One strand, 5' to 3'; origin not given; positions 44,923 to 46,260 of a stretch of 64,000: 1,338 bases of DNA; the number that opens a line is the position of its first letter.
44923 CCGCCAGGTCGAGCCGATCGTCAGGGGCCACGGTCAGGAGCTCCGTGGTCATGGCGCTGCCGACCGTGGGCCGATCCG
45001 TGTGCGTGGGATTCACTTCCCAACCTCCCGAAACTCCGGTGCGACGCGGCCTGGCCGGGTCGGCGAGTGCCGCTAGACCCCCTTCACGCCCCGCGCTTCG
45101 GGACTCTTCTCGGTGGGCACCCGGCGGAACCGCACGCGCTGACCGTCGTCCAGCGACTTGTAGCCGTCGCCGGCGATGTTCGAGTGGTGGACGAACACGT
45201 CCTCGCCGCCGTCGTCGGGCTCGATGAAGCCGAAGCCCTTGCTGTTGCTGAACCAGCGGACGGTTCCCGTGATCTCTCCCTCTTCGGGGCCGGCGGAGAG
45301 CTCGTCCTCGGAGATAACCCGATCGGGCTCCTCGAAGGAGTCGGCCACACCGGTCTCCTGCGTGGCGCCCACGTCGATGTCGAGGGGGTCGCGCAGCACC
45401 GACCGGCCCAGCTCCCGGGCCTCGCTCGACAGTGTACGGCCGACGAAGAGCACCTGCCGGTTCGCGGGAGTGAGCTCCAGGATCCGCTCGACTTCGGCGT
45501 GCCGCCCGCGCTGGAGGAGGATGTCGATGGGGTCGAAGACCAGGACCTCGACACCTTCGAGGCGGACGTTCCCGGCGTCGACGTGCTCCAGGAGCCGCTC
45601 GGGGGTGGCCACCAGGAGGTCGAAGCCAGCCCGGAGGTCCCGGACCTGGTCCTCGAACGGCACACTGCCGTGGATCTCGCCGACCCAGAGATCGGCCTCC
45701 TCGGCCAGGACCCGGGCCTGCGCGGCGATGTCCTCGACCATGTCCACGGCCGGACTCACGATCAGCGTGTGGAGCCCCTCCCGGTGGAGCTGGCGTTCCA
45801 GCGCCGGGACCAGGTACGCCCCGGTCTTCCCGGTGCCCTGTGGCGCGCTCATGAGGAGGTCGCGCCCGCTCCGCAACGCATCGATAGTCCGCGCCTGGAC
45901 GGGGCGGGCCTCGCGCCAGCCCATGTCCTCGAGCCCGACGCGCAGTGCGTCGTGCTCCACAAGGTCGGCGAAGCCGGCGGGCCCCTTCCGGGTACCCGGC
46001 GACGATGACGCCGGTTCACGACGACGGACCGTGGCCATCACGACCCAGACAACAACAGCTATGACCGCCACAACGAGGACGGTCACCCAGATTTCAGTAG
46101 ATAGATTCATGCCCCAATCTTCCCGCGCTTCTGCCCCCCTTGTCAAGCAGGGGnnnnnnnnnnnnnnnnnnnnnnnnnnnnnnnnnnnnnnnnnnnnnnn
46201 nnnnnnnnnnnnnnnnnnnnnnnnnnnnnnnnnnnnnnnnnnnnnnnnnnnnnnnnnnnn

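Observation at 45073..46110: Membrane-anchored, catalytically degenerate DEAD-box half-helicase fused to a cold-shock domain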

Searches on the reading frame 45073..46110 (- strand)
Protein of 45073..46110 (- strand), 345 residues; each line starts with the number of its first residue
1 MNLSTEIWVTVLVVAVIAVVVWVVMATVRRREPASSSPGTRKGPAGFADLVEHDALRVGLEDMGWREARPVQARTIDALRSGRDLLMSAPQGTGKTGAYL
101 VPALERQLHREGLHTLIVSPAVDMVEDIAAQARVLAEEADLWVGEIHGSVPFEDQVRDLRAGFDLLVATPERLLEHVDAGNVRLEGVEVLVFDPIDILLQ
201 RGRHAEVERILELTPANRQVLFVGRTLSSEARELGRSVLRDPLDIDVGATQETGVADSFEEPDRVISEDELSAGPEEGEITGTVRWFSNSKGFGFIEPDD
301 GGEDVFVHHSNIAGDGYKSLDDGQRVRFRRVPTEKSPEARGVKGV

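Call 3: search_protein_families(library=pfam, proteins=[window:45073-46110:-], max_evalue=1)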
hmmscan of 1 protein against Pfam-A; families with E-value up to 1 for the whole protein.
window:45073-46110:- (345 aa): 8 families
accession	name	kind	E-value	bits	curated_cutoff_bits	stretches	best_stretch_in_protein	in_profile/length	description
PF00270.35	DEAD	-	1.4e-28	100.1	26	1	69-233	1-166/167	DEAD/DEAH box helicase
PF00313.28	CSD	-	6.3e-24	84.1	27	1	281-344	2-65/66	'Cold-shock' DNA-binding domain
PF08206.17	OB_RNB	-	5.3e-06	26.5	24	1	288-312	5-29/58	Ribonuclease B OB domain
PF02562.22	PhoH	-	0.012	15.5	27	1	71-146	8-83/205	PhoH-like protein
PF22707.2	S1CSD-TOTE-2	-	0.015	15.7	27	1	279-314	2-29/60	S1/CSD-like domain 2 of the TOTE conflict systems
PF13604.12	AAA_30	-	0.017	15.3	27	1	70-167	4-82/191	AAA domain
PF04851.21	ResIII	-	0.067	13.5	22.5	1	68-146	4-87/164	Type III restriction enzyme, res subunit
PF10717.14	ODV-E18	-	0.13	12.5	28.1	1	3-49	22-67/87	Occlusion-derived virus envelope protein ODV-E18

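Call 4: search_protein_families(library=ncbifam, proteins=[window:45073-46110:-], max_evalue=1)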
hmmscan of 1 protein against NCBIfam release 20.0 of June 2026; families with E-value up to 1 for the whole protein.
window:45073-46110:- (345 aa): 39 families (the best 25 are shown)
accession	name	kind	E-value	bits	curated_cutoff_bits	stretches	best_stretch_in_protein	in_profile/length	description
NF053711.1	RNA_heli_RhlE1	exception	1.2e-34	119.8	750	1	47-250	3-212/434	RNA helicase RhlE1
NF008394.0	PRK11192.1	equivalog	1.5e-34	119.6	507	1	47-250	5-214/441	ATP-dependent RNA helicase SrmB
NF053631.1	RNA_helic_CshA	equivalog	8.1e-34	117.2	646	1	49-253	3-208/434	degradosome RNA helicase CshA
NF053710.1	RNA_heli_RhlE2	exception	9.2e-33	113.5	925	1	47-250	3-217/635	RNA helicase RhlE2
NF008744.0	PRK11776.1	equivalog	1.8e-31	109.2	524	1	47-253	6-214/460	ATP-dependent RNA helicase DbpA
NF007882.0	PRK10590.1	equivalog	1.3e-30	106.8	743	1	54-249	11-212/456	ATP-dependent RNA helicase RhlE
NF053636.1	DDHlcsCsdAPsy1082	equivalog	1.5e-30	106.2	890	1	47-248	5-211/512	DEAD/DEAH box helicase CsdA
NF002340.1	PRK01297.1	equivalog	1.6e-27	96.3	564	1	46-253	2-220/372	ATP-dependent RNA helicase RhlB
NF049933.1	TransAntitermCspE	equivalog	9.3e-24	83.4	120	1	280-343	4-67/69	transcription antiterminator/RNA stability regulator CspE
NF008642.0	PRK11634.1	equivalog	2.3e-23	82.5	989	1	46-249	7-212/628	DEAD/DEAH family ATP-dependent RNA helicase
NF003419.0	PRK04837.1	equivalog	2.3e-22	79.3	588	1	46-255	10-229/424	ATP-dependent RNA helicase RhlB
NF007679.0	PRK10354.1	subfamily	3.3e-22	78.6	130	1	278-342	3-67/70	RNA chaperone/antiterminator CspA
NF007062.0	PRK09507.1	subfamily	7.9e-21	73.8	133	1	280-342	4-66/69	transcription antiterminator/RNA stability regulator CspE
NF008190.0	PRK10943.1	subfamily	2.8e-20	72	137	1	280-342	4-66/69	cold shock-like protein CspC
TIGR02381.1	cspD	equivalog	1.3e-19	69.9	115.4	1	281-342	3-64/68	cold shock domain-containing protein CspD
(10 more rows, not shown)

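Call 5: search_solved_structures(query=window:45073-46110:-, max_evalue=0.01, show_alignments=2)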
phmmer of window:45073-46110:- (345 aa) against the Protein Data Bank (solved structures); distinct sequences matched with E-value up to 0.01: 187 (the best 60 are shown).
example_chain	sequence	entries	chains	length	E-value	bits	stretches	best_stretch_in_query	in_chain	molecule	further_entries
6aib_A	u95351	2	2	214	1.9e-26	96.5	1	53-243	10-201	DEAD-box ATP-dependent RNA helicase CshA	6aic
5ivl_B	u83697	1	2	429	3.7e-25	92.2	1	57-251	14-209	DEAD-box ATP-dependent RNA helicase CshA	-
1vec_A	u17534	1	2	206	4.1e-23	85.5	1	53-245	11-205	ATP-dependent RNA helicase p54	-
4ct4_B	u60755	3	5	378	6.2e-23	84.9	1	53-247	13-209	PROBABLE ATP-DEPENDENT RNA HELICASE DDX6 | DDX6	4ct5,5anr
11aa_p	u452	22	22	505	2e-22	83.3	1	58-265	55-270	ATP-dependent RNA helicase HAS1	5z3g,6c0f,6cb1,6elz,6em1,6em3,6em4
2z0m_A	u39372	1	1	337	5.3e-22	81.8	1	57-239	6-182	337aa long hypothetical ATP-dependent RNA helicase deaD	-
7pli_A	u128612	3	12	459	7.2e-22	81.4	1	57-252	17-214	ATP-dependent RNA helicase DbpA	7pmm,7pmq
2gxq_A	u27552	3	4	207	7.4e-22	81.4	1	59-247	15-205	heat resistant RNA dependent ATPase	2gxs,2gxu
5gju_A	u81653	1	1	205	9.3e-22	81.1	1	47-245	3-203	ATP-dependent RNA helicase DeaD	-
7dtk_B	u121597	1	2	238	1.1e-21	80.8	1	47-245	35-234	ATP-dependent RNA helicase cgh-1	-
8esq_D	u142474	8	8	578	1.4e-21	80.5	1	46-269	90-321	ATP-dependent RNA helicase has1 | RNA helicase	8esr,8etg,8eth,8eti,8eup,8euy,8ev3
3mwj_A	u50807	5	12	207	2e-21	79.9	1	59-247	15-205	Heat resistant RNA dependent ATPase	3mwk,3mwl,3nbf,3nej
4kbf_A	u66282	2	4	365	2.2e-21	79.8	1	60-248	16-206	Heat resistant RNA dependent ATPase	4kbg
6uv0_A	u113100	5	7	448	3e-21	79.4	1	60-251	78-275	Probable ATP-dependent RNA helicase DDX17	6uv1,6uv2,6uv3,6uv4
3ber_A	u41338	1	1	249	3.7e-21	79.1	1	45-245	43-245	Probable ATP-dependent RNA helicase DDX47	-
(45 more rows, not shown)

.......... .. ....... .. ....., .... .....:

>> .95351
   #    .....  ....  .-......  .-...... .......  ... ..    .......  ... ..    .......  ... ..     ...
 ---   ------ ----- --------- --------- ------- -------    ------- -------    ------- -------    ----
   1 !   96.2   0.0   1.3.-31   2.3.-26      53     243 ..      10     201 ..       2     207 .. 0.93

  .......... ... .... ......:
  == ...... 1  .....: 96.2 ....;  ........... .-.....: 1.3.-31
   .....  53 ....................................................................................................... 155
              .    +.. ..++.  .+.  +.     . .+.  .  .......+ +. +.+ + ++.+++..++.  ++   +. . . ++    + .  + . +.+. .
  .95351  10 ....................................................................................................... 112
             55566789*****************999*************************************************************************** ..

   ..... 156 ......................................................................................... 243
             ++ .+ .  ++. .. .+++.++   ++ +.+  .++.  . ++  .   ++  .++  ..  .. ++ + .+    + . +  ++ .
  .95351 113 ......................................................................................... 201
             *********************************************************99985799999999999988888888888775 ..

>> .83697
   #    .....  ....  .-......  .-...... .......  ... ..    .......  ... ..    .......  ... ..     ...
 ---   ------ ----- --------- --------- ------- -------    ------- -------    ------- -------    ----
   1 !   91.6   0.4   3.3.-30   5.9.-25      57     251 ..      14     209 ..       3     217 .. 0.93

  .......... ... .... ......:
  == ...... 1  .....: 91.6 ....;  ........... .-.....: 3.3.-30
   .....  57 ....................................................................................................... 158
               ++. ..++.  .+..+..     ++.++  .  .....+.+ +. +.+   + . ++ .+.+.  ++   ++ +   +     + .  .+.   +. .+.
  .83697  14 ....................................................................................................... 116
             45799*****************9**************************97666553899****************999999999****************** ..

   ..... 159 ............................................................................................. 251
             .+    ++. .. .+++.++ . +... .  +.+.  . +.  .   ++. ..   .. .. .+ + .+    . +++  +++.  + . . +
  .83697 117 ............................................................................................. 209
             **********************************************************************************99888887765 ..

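Call 6: find_homologous_proteins(query=window:45073-46110:-, max_evalue=0.00001)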
Query window:45073-46110:- (345 aa): 419 proteins with E <= 0.00001 among 8000 candidates; the best 120 are listed.
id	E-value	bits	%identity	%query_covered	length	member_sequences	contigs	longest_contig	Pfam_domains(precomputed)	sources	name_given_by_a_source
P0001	8.0e-210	714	95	100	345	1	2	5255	PF00313.29,PF00270.36,PF08206.18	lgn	-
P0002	8.6e-184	629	82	100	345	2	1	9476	PF00313.29,PF00270.36,PF08206.18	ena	-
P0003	1.1e-179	615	85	91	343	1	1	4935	PF00313.29,PF00270.36,PF08206.18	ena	-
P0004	4.1e-178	610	83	92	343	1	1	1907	PF00313.29,PF00270.36,PF08206.18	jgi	jgi:superfamily II DNA/RNA helicase/cold shock CspA family protein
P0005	1.1e-177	609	84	92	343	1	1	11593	PF00313.29,PF00270.36,PF08206.18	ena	-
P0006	1.5e-177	608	81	100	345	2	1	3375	PF00313.29,PF00270.36,PF08206.18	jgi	jgi:cold shock CspA family protein/soluble cytochrome b562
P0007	5.4e-176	603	79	100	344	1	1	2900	PF00313.29,PF00270.36,PF08206.18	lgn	-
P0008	2.7e-175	601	81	100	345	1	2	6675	PF00313.29,PF00270.36,PF08206.18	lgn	-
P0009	5.5e-175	600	80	100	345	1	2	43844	PF00313.29,PF00270.36,PF08206.18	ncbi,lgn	-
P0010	5.7e-174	596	79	100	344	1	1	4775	PF00313.29,PF00270.36,PF08206.18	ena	-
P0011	2.9e-172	591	80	100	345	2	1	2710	PF00313.29,PF00270.36,PF08206.18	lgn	-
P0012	3.1e-172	591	79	100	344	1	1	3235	PF00313.29,PF00270.36,PF08206.18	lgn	-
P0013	8.5e-172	589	81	92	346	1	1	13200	PF00313.29,PF00270.36,PF08206.18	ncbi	-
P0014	3.3e-171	587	84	88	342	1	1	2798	PF00313.29,PF00270.36,PF08206.18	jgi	jgi:superfamily II DNA/RNA helicase/cold shock CspA family protein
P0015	5.7e-171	586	77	100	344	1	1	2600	PF00313.29,PF00270.36,PF08206.18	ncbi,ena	-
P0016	1.1e-170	586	82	90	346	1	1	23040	PF00313.29,PF00270.36,PF08206.18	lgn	-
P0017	2.0e-169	581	78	100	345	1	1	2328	PF00313.29,PF00270.36,PF08206.18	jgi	jgi:cold shock CspA family protein/ATP:corrinoid adenosyltransferase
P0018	5.6e-169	580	78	100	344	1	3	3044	PF00313.29,PF00270.36,PF08206.18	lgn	-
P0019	1.6e-166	572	78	98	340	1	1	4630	PF00313.29,PF00270.36,PF08206.18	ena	-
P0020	3.3e-165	567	76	100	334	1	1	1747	PF00313.29,PF00270.36,PF08206.18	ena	-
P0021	4.4e-165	567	75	100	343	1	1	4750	PF00313.29,PF00270.36,PF08206.18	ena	-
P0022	3.8e-164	564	76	99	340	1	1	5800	PF00313.29,PF00270.36,PF08206.18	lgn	-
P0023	1.6e-160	552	72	100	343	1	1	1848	PF00313.29,PF00270.36,PF08206.18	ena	-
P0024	1.7e-157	542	74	99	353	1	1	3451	PF00313.29,PF00270.36,PF08206.18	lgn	-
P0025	3.1e-157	541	74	100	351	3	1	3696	PF00313.29,PF00270.36,PF08206.18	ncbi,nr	ncbi:MAG: DEAD/DEAH box helicase [Gemmatimonadetes bacterium]|nr:DEAD/DEAH box helicase [Gemmatimona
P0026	1.3e-156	539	73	100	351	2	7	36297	PF00313.29,PF00270.36,PF08206.18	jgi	jgi:cold shock CspA family protein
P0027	1.1e-154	533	75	91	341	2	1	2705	PF00313.29,PF00270.36,PF08206.18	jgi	jgi:cold shock CspA family protein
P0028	4.4e-154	531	70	100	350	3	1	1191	PF00313.29,PF00270.36,PF08206.18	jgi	jgi:cold shock CspA family protein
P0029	8.6e-153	527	71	99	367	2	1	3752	PF00313.29,PF00270.36,PF08206.18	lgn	-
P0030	1.9e-152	526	70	99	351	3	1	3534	PF00313.29,PF00270.36,PF08206.18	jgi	jgi:cold shock CspA family protein/soluble cytochrome b562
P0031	6.8e-152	524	71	100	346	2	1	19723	PF00313.29,PF00270.36,PF08206.18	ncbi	ncbi:MAG: DEAD/DEAH box helicase [Gemmatimonadota bacterium]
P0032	1.5e-151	523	71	99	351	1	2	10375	PF00313.29,PF00270.36,PF08206.18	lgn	-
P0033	5.5e-151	521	69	100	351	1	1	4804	PF00313.29,PF00270.36,PF08206.18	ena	-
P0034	5.8e-151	521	70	99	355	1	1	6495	PF00313.29,PF00270.36,PF08206.18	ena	-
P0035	7.7e-151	520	70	99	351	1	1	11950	PF00313.29,PF00270.36,PF08206.18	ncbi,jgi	-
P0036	4.7e-150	518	70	99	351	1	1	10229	PF00313.29,PF00270.36,PF08206.18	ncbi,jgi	-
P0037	5.5e-150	517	70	98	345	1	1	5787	PF00313.29,PF00270.36,PF08206.18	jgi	jgi:cold shock CspA family protein/soluble cytochrome b562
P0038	1.4e-149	516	69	100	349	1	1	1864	PF00313.29,PF00270.36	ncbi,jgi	-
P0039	2.0e-149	516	70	99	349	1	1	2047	PF00313.29,PF00270.36,PF08206.18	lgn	-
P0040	5.0e-149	514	68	100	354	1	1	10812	PF00313.29,PF00270.36,PF08206.18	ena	-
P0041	1.1e-148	513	68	99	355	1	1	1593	PF00313.29,PF00270.36,PF08206.18,PF04851.22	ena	-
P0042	2.0e-148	512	68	99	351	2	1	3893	PF00313.29,PF00270.36,PF08206.18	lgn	-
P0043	3.0e-148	512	72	98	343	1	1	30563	PF00313.29,PF00270.36,PF08206.18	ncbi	-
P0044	1.1e-147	510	69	98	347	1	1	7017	PF00313.29,PF00270.36,PF08206.18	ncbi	-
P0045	1.4e-147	510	71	91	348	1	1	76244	PF00313.29,PF00270.36,PF08206.18,PF04851.22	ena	-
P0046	1.4e-147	510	67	99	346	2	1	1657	PF00313.29,PF00270.36,PF08206.18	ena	-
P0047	1.8e-147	509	69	99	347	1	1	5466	PF00313.29,PF00270.36,PF08206.18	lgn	-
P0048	2.2e-147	509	68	98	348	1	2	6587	PF00313.29,PF00270.36,PF08206.18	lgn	-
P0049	3.8e-147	508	69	99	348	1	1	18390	PF00313.29,PF00270.36,PF08206.18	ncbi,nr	ncbi:MAG: DEAD/DEAH box helicase [Gemmatimonadetes bacterium]|nr:DEAD/DEAH box helicase [Gemmatimona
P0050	1.9e-146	506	69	99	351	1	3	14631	PF00313.29,PF00270.36,PF08206.18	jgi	jgi:cold shock CspA family protein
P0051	2.2e-146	506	68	100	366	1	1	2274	PF00313.29,PF00270.36,PF08206.18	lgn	-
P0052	4.1e-146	505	65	99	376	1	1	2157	PF00313.29,PF00270.36,PF08206.18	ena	-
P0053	4.4e-145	501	68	99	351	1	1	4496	PF00313.29,PF00270.36,PF08206.18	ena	-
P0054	1.2e-144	500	69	92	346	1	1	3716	PF00313.29,PF00270.36,PF08206.18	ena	-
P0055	6.9e-143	494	67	99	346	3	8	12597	PF00313.29,PF00270.36,PF08206.18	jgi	jgi:cold shock CspA family protein/soluble cytochrome b562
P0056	8.4e-143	494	71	90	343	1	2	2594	PF00313.29,PF00270.36,PF08206.18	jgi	jgi:cold shock CspA family protein/soluble cytochrome b562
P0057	2.7e-142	492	67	100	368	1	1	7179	PF00313.29,PF00270.36,PF08206.18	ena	-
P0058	2.8e-142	492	69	94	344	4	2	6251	PF00313.29,PF00270.36,PF08206.18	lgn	-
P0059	1.2e-141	490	67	99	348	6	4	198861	PF00313.29,PF00270.36,PF08206.18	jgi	jgi:cold shock CspA family protein/soluble cytochrome b562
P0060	2.3e-141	489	67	99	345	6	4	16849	PF00313.29,PF00270.36,PF08206.18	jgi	jgi:cold shock CspA family protein/soluble cytochrome b562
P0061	9.5e-141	487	67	99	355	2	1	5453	PF00313.29,PF00270.36,PF08206.18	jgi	jgi:cold shock CspA family protein/soluble cytochrome b562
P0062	5.1e-140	485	66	98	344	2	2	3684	PF00313.29,PF00270.36,PF08206.18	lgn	-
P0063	5.3e-140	485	68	99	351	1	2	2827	PF00313.29,PF00270.36,PF08206.18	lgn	-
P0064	7.7e-140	484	68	99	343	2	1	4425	PF00313.29,PF00270.36,PF13604.13,PF08206.18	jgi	jgi:cold shock CspA family protein/soluble cytochrome b562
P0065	1.3e-139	483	66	99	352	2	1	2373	PF00313.29,PF00270.36,PF13604.13,PF08206.18,PF04851.22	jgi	jgi:cold shock CspA family protein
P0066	1.3e-139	483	64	99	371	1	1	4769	PF00313.29,PF00270.36,PF08206.18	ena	-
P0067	3.6e-139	482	70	92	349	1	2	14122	PF00313.29,PF00270.36,PF08206.18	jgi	jgi:cold shock CspA family protein/soluble cytochrome b562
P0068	7.2e-139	481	67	99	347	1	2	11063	PF00313.29,PF00270.36,PF13604.13,PF08206.18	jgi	jgi:cold shock CspA family protein/soluble cytochrome b562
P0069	4.3e-138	478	67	93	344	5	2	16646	PF00313.29,PF00270.36,PF08206.18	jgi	jgi:cold shock CspA family protein/soluble cytochrome b562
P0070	2.2e-137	476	66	99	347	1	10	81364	PF00313.29,PF00270.36,PF13604.13,PF08206.18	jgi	jgi:cold shock CspA family protein/soluble cytochrome b562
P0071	7.0e-137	474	65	99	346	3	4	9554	PF00313.29,PF00270.36,PF08206.18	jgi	jgi:cold shock CspA family protein/soluble cytochrome b562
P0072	7.9e-137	474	65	99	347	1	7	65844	PF00313.29,PF00270.36,PF13604.13,PF08206.18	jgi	jgi:cold shock CspA family protein/soluble cytochrome b562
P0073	1.5e-136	473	66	99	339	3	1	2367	PF00313.29,PF00270.36,PF08206.18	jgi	jgi:superfamily II DNA/RNA helicase/cold shock CspA family protein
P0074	2.1e-136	473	68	91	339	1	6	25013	PF00313.29,PF00270.36,PF08206.18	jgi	jgi:superfamily II DNA/RNA helicase/cold shock CspA family protein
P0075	8.9e-136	471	70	87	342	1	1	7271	PF00313.29,PF00270.36,PF08206.18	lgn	-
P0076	1.6e-135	470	69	86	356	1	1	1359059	PF00313.29,PF00270.36,PF08206.18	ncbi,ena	-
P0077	1.5e-134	467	67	87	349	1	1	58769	PF00313.29,PF00270.36,PF08206.18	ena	-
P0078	2.3e-134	466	64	98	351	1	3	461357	PF00313.29,PF00270.36,PF13604.13,PF08206.18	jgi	jgi:cold shock CspA family protein/soluble cytochrome b562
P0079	3.3e-134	466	69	89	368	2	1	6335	PF00313.29,PF00270.36,PF08206.18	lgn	-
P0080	1.4e-133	464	67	94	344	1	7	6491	PF00313.29,PF00270.36,PF08206.18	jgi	jgi:cold shock CspA family protein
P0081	1.4e-133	464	63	99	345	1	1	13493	PF00313.29,PF00270.36,PF08206.18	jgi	jgi:cold shock CspA family protein/soluble cytochrome b562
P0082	3.6e-133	462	68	88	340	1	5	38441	PF00313.29,PF00270.36,PF08206.18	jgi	jgi:cold shock CspA family protein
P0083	4.5e-133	462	68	88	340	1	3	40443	PF00313.29,PF00270.36,PF08206.18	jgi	jgi:cold shock CspA family protein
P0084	5.3e-133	462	62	99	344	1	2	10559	PF00313.29,PF00270.36,PF08206.18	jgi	jgi:cold shock CspA family protein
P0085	6.2e-131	455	64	98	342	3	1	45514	PF00313.29,PF00270.36,PF08206.18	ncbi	-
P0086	1.1e-125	438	71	83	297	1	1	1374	PF00313.29,PF00270.36,PF08206.18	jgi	jgi:cold shock CspA family protein/soluble cytochrome b562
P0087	3.6e-123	429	66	87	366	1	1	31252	PF00313.29,PF00270.36,PF08206.18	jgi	jgi:cold shock CspA family protein/soluble cytochrome b562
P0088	6.6e-108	379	73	70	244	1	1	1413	PF00313.29,PF00270.36,PF08206.18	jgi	jgi:cold shock CspA family protein/soluble cytochrome b562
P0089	4.1e-94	334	70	64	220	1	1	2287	PF00313.29,PF00270.36,PF08206.18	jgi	-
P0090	2.8e-91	324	49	91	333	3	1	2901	PF00313.29,PF00270.36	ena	-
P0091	3.1e-88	314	50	96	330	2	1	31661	PF00313.29,PF00270.36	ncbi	ncbi:MAG: DEAD/DEAH box helicase [Gemmatimonadota bacterium]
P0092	6.9e-88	313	48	92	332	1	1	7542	PF00313.29,PF00270.36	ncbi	-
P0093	7.9e-87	310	47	93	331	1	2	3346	PF00313.29,PF00270.36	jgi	jgi:ATP-dependent RNA helicase RhlE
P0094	1.6e-86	309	49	92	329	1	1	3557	PF00313.29,PF00270.36,PF04851.22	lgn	-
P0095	2.3e-85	305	49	91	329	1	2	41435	PF00313.29,PF00270.36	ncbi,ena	-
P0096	9.3e-85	303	48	92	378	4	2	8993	PF00313.29,PF00270.36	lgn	-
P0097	5.9e-84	300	47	99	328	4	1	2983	PF00313.29,PF00270.36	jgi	-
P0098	1.4e-77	279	48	86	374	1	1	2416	PF00313.29,PF00270.36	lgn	-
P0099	6.9e-76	274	47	86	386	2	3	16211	PF00313.29,PF00270.36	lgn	-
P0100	4.3e-73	265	59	20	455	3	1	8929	PF00313.29,PF22707.3,PF11604.16,PF08206.18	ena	-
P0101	2.5e-72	262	42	95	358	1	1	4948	PF00313.29,PF00270.36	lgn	-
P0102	5.5e-70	254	43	95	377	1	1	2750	PF00313.29,PF00270.36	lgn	-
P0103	8.6e-69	251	42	97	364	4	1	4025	PF00313.29,PF00270.36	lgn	-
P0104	8.8e-66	241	44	98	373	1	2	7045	PF00313.29,PF00270.36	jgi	jgi:cold shock CspA family protein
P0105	8.9e-52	195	44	66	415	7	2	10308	PF00270.36,PF00271.38,PF04851.22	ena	-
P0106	1.0e-51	194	44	62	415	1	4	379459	PF00270.36,PF13604.13,PF00271.38,PF04851.22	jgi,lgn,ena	-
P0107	4.2e-51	192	44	66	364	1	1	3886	PF00270.36,PF00271.38,PF04851.22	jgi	jgi:ATP-dependent RNA helicase RhlE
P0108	5.1e-51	192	42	65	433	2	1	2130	PF00270.36,PF00271.38,PF04851.22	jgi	jgi:ATP-dependent RNA helicase RhlE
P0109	5.2e-51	192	43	64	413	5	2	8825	PF00270.36,PF00271.38,PF04851.22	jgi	jgi:ATP-dependent RNA helicase RhlE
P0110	5.6e-51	192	47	57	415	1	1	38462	PF00270.36,PF00271.38,PF04851.22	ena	-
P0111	2.5e-50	190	45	58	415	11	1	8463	PF00270.36,PF00271.38,PF04851.22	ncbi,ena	ncbi:MAG TPA: DEAD/DEAH box helicase [Longimicrobiales bacterium]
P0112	4.1e-50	189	59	20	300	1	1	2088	PF00313.29,PF22707.3,PF08206.18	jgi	jgi:cold shock CspA family protein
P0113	4.9e-50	189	43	64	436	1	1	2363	PF00270.36,PF00271.38,PF04851.22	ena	-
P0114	7.9e-50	188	60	17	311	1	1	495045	PF00313.29,PF22707.3,PF08206.18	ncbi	ncbi:cold-shock protein [Modestobacter lapidis]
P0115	1.0e-49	188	44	63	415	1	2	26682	PF00270.36,PF00271.38,PF04851.22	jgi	jgi:ATP-dependent RNA helicase RhlE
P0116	1.1e-48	185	57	18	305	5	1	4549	PF00313.29,PF22707.3,PF08206.18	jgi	jgi:cold shock CspA family protein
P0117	1.3e-48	184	43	66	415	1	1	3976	PF00270.36,PF00271.38,PF04851.22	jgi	jgi:ATP-dependent RNA helicase RhlE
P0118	1.5e-48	184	60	19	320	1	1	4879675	PF00313.29,PF22707.3,PF08206.18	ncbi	ncbi:cold-shock protein [Modestobacter sp. URMC 112]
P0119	2.6e-48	183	42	64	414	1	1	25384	PF00270.36,PF00271.38,PF04851.22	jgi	jgi:ATP-dependent RNA helicase RhlE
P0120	1.3e-46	178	42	64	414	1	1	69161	PF00270.36,PF00271.38,PF04851.22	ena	-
